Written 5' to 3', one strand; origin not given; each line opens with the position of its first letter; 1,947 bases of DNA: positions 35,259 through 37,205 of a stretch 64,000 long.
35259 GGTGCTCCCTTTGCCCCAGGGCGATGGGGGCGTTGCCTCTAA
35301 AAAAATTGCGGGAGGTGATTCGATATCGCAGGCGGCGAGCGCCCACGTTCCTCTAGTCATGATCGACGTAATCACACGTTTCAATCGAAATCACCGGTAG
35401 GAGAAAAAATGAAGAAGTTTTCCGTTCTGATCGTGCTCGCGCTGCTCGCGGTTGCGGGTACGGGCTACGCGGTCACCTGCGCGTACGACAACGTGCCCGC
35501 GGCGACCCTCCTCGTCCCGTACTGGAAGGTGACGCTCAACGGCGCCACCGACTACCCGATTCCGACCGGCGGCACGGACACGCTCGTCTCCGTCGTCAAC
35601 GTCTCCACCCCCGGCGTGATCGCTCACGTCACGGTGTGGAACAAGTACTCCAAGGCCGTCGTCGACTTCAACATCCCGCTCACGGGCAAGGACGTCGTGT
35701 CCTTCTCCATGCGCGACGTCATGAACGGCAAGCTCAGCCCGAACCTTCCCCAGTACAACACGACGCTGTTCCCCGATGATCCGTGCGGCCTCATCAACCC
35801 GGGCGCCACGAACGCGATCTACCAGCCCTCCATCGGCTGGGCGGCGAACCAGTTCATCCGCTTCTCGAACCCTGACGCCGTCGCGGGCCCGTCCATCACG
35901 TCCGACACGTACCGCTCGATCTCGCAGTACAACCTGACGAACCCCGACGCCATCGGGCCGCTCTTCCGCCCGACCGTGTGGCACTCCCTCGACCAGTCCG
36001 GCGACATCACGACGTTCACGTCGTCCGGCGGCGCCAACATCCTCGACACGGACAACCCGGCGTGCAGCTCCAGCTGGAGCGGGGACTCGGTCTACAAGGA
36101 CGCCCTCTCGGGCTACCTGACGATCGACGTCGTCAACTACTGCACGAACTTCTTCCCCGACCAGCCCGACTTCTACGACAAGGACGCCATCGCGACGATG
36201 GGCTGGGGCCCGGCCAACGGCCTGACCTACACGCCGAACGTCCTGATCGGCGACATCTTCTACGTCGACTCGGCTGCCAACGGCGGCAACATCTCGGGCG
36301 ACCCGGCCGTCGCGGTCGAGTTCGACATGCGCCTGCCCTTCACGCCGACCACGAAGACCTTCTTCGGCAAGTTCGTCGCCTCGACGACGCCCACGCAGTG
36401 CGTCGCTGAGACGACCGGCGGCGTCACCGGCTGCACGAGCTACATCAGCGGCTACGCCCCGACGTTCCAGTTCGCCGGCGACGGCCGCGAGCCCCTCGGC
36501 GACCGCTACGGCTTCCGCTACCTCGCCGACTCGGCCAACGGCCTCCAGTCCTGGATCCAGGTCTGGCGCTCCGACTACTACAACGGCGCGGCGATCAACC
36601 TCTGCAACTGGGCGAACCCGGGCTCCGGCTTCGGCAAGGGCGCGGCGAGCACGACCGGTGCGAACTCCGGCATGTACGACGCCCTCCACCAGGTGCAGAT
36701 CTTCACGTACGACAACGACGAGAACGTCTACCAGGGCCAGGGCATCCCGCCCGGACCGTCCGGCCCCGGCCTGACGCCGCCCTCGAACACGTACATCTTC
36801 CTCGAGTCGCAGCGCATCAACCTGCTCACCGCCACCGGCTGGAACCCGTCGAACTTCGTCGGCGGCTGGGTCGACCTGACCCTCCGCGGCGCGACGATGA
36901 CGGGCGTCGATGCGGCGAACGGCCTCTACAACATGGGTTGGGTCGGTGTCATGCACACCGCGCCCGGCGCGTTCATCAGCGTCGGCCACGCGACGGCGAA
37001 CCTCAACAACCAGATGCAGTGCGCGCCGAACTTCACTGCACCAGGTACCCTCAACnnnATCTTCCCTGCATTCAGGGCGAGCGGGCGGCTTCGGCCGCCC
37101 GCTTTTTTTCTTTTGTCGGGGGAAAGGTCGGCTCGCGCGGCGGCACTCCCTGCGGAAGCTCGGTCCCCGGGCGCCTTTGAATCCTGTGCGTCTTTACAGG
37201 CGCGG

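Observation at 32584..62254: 30-kb cell-surface island: wzm and wzt split by three secreted-protein genes, then a dense glycosylation toolkit ending in two GT-C-like membrane proteins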

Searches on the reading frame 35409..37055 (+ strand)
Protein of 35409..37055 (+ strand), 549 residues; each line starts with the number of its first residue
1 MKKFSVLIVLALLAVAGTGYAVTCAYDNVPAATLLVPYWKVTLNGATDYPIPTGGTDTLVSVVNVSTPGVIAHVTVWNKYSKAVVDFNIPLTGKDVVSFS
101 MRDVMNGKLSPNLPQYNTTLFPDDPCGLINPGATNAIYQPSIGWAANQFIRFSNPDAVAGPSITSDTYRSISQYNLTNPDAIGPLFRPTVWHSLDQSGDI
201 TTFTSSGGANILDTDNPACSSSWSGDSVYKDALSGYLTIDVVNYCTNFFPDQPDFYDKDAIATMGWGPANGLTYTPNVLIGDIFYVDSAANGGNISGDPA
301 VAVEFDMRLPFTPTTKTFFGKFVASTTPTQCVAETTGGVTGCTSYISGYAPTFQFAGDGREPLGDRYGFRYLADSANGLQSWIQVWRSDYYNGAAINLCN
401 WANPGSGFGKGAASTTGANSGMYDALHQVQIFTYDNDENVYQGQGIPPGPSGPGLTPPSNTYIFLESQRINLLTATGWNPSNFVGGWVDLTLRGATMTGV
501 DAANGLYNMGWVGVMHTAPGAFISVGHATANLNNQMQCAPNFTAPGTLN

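Call 8: search_protein_families(library=pfam, proteins=[window:35409-37055:+], max_evalue=0.01)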
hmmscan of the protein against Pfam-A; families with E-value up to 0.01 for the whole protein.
window:35409-37055:+ (549 aa): 0 families

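Call 12: search_protein_families(library=ncbifam, proteins=[window:35409-37055:+], max_evalue=0.01)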
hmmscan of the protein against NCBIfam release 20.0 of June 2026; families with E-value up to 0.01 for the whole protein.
window:35409-37055:+ (549 aa): 0 families

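Call 20: find_homologous_proteins(query=window:35409-37055:+, max_evalue=0.001)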
Query window:35409-37055:+ (549 aa): 310 proteins with E <= 0.001 among 8000 candidates; the best 120 are listed.
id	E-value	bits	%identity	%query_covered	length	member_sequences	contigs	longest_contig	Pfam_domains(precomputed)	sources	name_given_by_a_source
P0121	0.0e+0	1132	89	100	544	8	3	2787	-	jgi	jgi:hypothetical protein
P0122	0.0e+0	1015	83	100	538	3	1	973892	-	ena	-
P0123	7.7e-295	997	82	98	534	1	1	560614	-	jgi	jgi:hypothetical protein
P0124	1.3e-288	977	80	100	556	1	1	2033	-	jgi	jgi:hypothetical protein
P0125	1.5e-276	937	76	100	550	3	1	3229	-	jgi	-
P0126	1.6e-276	937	76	99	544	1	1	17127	-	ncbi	-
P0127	1.3e-274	930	76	98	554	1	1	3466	-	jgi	jgi:hypothetical protein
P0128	2.4e-272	923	76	98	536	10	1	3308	-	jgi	jgi:hypothetical protein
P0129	2.4e-271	920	76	98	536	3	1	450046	-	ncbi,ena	-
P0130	7.9e-271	918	76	98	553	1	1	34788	-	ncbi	-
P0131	1.6e-270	917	75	98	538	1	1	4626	-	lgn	-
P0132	2.7e-266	903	75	99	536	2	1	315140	-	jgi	jgi:hypothetical protein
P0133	6.5e-260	882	73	100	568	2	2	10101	-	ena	-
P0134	4.5e-259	879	73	100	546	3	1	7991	-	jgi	jgi:hypothetical protein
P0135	1.5e-257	874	73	100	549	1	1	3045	-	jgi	jgi:hypothetical protein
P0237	2.1e-151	524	50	98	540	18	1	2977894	-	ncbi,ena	-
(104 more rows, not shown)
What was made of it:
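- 35409..37058 (+): OrfX: a secreted, acidic, Cys-containing, beta-rich protein of an unnamed family. It is conserved across the class. 310 homologues (call 20).
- Checked: It has 310 homologues at E<=1e-3, and the 120 listed are 50-89% identical (call 20).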

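Call 21: find_encoding_contigs(protein=P0122, flank=10000, max_places=1)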
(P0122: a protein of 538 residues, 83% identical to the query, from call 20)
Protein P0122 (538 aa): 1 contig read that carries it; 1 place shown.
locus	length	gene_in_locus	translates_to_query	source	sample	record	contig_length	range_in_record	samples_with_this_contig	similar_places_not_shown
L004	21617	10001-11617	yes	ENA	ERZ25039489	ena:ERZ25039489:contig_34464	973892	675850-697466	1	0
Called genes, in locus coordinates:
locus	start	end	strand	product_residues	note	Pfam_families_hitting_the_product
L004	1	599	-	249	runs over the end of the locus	PF18912:DZR_2, PF00156:Pribosyltran (weak)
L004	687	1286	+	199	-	PF13505:OMP_b-brl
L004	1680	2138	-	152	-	PF12802:MarR_2 (weak), PF13404:HTH_AsnC-type, PF13412:HTH_24, PF01047:MarR (weak), PF01037:AsnC_trans_reg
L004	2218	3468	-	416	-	PF00483:NTP_transferase, PF25084:LbH_EIF2B (weak), PF25247:LbH_GLGC (faint), PF24894:Hexapep_GlmU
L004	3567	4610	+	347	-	PF00226:DnaJ, PF01556:DnaJ_C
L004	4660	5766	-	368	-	-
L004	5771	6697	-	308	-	PF13424:TPR_12 (faint)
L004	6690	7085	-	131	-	PF13744:HTH_37 (weak), PF13560:HTH_31, PF01381:HTH_3, PF12844:HTH_19, PF13443:HTH_26, PF22495:HTH_92 (weak)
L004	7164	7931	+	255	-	PF01061:ABC2_membrane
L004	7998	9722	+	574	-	PF01839:FG-GAP (faint), PF13517:FG-GAP_3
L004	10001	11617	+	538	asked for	-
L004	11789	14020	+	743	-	-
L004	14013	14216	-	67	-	-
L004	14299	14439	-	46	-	-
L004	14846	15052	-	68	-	-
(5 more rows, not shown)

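Call 22: find_encoding_contigs(protein=P0237, flank=10000, max_places=1)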
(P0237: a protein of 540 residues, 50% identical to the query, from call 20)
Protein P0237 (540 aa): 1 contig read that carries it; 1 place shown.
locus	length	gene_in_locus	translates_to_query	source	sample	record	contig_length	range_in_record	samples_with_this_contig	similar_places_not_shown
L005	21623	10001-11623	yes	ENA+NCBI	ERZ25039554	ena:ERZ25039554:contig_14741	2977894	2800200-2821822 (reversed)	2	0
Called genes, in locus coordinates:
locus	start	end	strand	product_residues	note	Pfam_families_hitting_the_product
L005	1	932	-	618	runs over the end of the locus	PF13620:CarboxypepD_reg (faint)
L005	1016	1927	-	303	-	PF01619:Pro_dh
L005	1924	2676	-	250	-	PF18912:DZR_2, PF00156:Pribosyltran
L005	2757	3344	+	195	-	-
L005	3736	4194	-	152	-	PF12802:MarR_2 (weak), PF13404:HTH_AsnC-type, PF13412:HTH_24, PF24034:DUF7343 (weak), PF01047:MarR, PF01037:AsnC_trans_reg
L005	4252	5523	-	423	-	PF00483:NTP_transferase, PF24894:Hexapep_GlmU, PF25247:LbH_GLGC (faint), PF25084:LbH_EIF2B (faint)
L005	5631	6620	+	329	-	PF00226:DnaJ, PF01556:DnaJ_C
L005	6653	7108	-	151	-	PF13744:HTH_37 (weak), PF12844:HTH_19, PF13443:HTH_26, PF13560:HTH_31, PF01381:HTH_3, PF22495:HTH_92 (weak)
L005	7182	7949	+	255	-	PF01061:ABC2_membrane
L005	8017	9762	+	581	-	PF01839:FG-GAP (faint), PF13517:FG-GAP_3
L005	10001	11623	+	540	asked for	-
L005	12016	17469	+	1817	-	PF00801:PKD, PF18911:PKD_4, PF00801:PKD (weak), PF18911:PKD_4 (weak)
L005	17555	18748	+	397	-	PF00005:ABC_tran, PF14524:Wzt_C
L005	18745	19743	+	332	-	PF20706:GT4-conflict (faint), PF13692:Glyco_trans_1_4, PF00534:Glycos_transf_1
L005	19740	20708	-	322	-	PF13527:Acetyltransf_9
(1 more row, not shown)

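Call 28: find_related_loci(query=A2, collection=genome_contigs, flank=10000)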
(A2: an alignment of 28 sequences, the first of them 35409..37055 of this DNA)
Query A2 (549 aa) in genome_contigs; peptide patterns used: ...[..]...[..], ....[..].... (x = any residue, [..] = any of these).
92 stretches matched a pattern; 47 encode a relative of the query (tblastn E <= 1e-3); 47 distinct loci.
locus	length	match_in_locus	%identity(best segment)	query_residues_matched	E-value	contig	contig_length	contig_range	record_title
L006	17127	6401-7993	76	1-542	0e+0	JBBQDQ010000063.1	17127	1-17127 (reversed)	MAG: Thermoanaerobaculia bacterium isolate Co_metawrap_1157 Cmw_1157_k141_21376272_length_17127_cov_10.9976, whole genom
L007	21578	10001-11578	76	1-540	0e+0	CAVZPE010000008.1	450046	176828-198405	MAG: uncultured Acidobacteriota bacterium isolate MFD05942.bin.2.82 genome assembly, contig: contig_13308, whole genome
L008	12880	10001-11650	76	1-549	0e+0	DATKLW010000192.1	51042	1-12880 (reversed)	MAG TPA_asm: Thermoanaerobaculia bacterium isolate SMAG_U14695 k141_2489785, whole genome shotgun sequence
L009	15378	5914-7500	75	1-546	0e+0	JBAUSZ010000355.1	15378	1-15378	MAG: Thermoanaerobaculia bacterium isolate MFD02237_ilm_asm_bin7 k127_109797, whole genome shotgun sequence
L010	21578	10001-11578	77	1-540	0e+0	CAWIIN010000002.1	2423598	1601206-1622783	MAG: uncultured Acidobacteriota bacterium isolate MFD04944.bin.1.209 genome assembly, contig: contig_24086, whole genome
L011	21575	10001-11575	72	1-540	0e+0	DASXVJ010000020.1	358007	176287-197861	MAG TPA_asm: Thermoanaerobaculia bacterium isolate SMAG_U4742 k141_176485, whole genome shotgun sequence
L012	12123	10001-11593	73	1-547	0e+0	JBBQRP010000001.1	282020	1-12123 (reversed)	MAG: Thermoanaerobaculia bacterium isolate Co_metawrap_1695 Cmw_1695_k141_15501250_length_282020_cov_26.9993, whole geno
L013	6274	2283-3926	70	1-541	0e+0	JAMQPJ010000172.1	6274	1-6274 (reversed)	MAG: Thermoanaerobaculia bacterium isolate CH5 k141_2435104, whole genome shotgun sequence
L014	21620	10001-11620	68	1-540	0e+0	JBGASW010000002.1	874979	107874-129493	MAG: Thermoanaerobaculia bacterium isolate MAG_AAO_H10.96 AAOH10-96_opera_contig_17, whole genome shotgun sequence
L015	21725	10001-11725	64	1-547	0e+0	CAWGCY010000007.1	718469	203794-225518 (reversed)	MAG: Thermoanaerobaculia bacterium isolate MFD05942.bin.1.16 genome assembly, contig: contig_379, whole genome shotgun s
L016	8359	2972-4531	63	1-546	0e+0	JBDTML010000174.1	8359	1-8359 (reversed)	MAG: Acidobacteriota bacterium isolate cluster3_bin.125 NODE_41410_length_8359_cov_7.293593, whole genome shotgun sequen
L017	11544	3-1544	64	7-546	0e+0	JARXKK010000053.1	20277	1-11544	MAG: Acidobacteriota bacterium isolate bin03 NODE_766_length_20277_cov_15.000841, whole genome shotgun sequence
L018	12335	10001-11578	63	1-547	0e+0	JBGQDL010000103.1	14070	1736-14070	MAG: Thermoanaerobaculia bacterium isolate OBJ2_061818_110_17 k141_1911394_length_14070_cov_14.1888, whole genome shotgu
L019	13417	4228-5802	72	1-540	0e+0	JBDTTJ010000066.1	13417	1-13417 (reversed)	MAG: Acidobacteriota bacterium isolate cluster3_bin.293 NODE_18995_length_13417_cov_13.887442, whole genome shotgun sequ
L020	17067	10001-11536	59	1-538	0e+0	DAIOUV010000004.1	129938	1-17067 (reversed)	MAG TPA_asm: Acidobacteriota bacterium isolate CTOTU10854 NODE_7_length_129938_cov_13.007507, whole genome shotgun seque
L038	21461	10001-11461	44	1-538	2e-108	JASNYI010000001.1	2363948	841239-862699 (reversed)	MAG: Thermoanaerobaculia bacterium isolate ACID-3 HKU-EGSB-ACID-3_1, whole genome shotgun sequence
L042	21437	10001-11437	41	1-548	6e-100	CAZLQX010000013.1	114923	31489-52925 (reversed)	MAG TPA_asm: uncultured Holophagales bacterium isolate binchicken_co22_26 genome assembly, contig: NODE_160_length_11492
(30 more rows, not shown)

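Call 38: search_protein_families(library=pfam, proteins=[L038:17688-18728:+, L038:18838-20487:+, L038:20145-21368:+, L042:17682-21437:+, L042:18071-20227:+], max_evalue=0.001)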
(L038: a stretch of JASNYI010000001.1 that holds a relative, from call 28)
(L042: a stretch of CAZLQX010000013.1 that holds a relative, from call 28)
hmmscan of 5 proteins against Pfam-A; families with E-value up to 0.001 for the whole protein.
L038:17688-18728:+ (347 aa): 0 families

L038:18838-20487:+ (550 aa): 2 families
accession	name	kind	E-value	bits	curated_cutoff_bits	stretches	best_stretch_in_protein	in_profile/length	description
PF03471.22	CorC_HlyC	-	1.7e-20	73.3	27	1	471-544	3-78/81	Transporter associated domain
PF00571.33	CBS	-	6.3e-18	65.3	24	2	334-392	1-56/57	CBS domain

L038:20145-21368:+ (408 aa): 9 families
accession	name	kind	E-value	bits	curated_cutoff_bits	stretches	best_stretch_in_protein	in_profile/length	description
PF01926.29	MMR_HSR1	-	5.9e-27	94.5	21.9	1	121-236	1-113/113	50S ribosome-binding GTPase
PF02421.24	FeoB_N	-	2e-12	47.3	27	1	121-278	2-155/156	Ferrous iron transport protein B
PF00009.33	GTP_EFTU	-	5.3e-11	42.9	26.5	1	121-284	5-187/188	Elongation factor Tu GTP binding domain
PF00350.29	Dynamin_N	-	4.2e-10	40.3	27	1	122-157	1-36/168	Dynamin family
PF07650.23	KH_2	-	1.3e-08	34.9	22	1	319-394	1-76/78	KH domain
PF03193.22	RsgA_GTPase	-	1.5e-07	31.8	30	1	120-179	107-170/174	RsgA GTPase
PF02492.25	cobW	-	1.1e-06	28.8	20.7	1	163-251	79-167/180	CobW/HypB/UreG, nucleotide-binding domain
PF04548.22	AIG1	-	4.8e-05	23.2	27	1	122-223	3-107/212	AIG1 family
PF10662.15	PduV-EutP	-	7.5e-05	23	21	1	123-277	5-139/143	Ethanolamine utilisation - propanediol utilisation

L042:17682-21437:+ (1252 aa): 1 family
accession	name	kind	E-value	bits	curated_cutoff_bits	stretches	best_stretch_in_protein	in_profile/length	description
PF13620.12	CarboxypepD_reg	-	6.6e-10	39.6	32.3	1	1137-1216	1-80/82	Carboxypeptidase regulatory-like domain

L042:18071-20227:+ (719 aa): 0 families

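Call 46: predict_structure(alignment_id=A2)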
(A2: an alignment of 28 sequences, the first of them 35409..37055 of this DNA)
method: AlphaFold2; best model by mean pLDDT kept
length: 549 residues; sequences in the alignment: 28
mean_pLDDT: 46.0   pTM: 0.53
mean pLDDT of the five models: 46.0, 45.1, 43.6, 42.9, 38.4
residues with pLDDT >= 90: 0; 70-90: 54; 50-70: 163; < 50: 332
segments of 3 or more residues with pLDDT < 50: 1-33, 110-118, 120-122, 124-128, 131-134, 136-138, 140-177, 204-213, 217-225, 242-364, 390-420, 443-457, 498-508, 518-549
pLDDT, mean of each block of 10 residues (from residue 1): 38 27 26 58 74 80 56 63 59 63 70 41 48 47 39 37 43 46 60 65 48 48 50 69 34 30 27 25 24 23 25 27 31 29 30 24 49 73 58 44 39 37 64 62 41 44 59 70 70 56 45 53 25 25 32
secondary structure, 60 per line:
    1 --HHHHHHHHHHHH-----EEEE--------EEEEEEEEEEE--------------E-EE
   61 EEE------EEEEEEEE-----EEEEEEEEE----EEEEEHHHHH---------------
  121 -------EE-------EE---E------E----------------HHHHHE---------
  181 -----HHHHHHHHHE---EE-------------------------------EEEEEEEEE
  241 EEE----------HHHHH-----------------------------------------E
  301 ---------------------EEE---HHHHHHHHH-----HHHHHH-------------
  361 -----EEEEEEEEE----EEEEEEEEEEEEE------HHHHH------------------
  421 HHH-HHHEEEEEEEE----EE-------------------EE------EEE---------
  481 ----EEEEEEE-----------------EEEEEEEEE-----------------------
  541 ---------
elements in order: H3-14 E20-23 E32-42 E59-63 E70-77 E83-91 E96-100 H101-105 H166-170 H186-194 E232-243 H254-258 E322-324 H328-336 H342-347 E366-374 E379-391 H398-402 E428-435 E469-471 E485-491 E509-517
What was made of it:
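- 35409..37058 (+): AF2 model poor, pLDDT 46 (call 46).
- Tried and rejected: The AF2 model built from 28 homologues was poor (pLDDT 46, call 46), so I did not run a fold search on it.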

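Call 47: search_solved_structures(query=A2, max_evalue=10)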
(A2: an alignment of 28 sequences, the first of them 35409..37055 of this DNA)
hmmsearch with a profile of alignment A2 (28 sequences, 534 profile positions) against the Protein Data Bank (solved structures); distinct sequences matched with E-value up to 10: 0.
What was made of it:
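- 35409..37058 (+): No Pfam, NCBIfam or PDB match (calls 8, 12, 47).
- On S-layer glycosylation (slg) locus: OrfX has no recognisable S-layer domain and its model is poor (calls 8, 46, 47).
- OrfX has no assignable fold or function (calls 46, 47).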
